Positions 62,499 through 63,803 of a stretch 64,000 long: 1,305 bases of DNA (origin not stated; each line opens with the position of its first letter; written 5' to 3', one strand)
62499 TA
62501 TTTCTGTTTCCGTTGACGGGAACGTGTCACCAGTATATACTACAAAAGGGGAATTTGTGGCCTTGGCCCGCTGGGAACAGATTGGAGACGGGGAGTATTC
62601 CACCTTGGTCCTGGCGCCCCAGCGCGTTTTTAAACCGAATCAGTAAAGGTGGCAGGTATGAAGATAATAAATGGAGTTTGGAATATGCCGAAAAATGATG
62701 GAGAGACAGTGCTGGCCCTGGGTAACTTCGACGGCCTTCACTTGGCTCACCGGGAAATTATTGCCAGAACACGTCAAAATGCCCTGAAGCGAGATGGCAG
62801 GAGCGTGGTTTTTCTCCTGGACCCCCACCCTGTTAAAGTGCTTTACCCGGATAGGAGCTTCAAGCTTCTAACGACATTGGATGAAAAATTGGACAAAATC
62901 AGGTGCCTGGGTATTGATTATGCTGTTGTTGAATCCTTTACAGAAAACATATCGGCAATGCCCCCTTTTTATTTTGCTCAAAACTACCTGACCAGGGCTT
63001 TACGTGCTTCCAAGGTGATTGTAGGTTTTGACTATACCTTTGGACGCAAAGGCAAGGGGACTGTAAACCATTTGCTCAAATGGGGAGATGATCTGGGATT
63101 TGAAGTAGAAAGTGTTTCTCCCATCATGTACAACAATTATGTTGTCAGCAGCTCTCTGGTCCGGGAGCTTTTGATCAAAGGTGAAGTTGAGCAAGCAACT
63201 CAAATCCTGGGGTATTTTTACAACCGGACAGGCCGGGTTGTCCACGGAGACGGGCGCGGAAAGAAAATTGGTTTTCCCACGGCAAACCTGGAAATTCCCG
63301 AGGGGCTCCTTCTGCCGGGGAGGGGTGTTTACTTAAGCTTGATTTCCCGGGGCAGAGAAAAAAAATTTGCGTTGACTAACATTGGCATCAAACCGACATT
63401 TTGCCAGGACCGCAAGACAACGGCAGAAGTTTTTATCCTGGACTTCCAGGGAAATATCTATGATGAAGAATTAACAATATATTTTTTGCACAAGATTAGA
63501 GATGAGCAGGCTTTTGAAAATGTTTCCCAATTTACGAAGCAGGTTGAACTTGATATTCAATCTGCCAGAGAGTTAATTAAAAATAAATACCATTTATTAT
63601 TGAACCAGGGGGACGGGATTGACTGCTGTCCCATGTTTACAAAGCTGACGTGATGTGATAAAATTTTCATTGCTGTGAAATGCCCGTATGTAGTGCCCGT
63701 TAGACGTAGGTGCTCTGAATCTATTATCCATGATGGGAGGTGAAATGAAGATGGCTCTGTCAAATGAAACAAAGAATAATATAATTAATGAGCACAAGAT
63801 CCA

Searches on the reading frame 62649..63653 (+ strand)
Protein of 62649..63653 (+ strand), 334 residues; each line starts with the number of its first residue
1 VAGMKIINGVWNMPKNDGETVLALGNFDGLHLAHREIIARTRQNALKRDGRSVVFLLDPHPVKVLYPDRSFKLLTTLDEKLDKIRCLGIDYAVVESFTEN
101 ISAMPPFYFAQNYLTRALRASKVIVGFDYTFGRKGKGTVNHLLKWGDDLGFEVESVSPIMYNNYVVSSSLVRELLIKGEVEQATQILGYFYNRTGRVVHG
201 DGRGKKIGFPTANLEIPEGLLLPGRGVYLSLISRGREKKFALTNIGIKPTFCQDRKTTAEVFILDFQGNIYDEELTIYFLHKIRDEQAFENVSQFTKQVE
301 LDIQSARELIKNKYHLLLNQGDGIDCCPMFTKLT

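Call 56: search_protein_families(library=pfam, proteins=[window:62649-63653:+], max_evalue=0.00001)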
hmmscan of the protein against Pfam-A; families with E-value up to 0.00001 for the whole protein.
window:62649-63653:+ (334 aa): 2 families
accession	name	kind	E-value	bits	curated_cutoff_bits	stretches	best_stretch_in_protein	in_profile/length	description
PF06574.18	FAD_syn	-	4.2e-41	140.8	27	1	15-169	3-157/158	FAD synthetase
PF01687.23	Flavokinase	-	1.7e-36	125.6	19.6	1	187-309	1-123/124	Riboflavin kinase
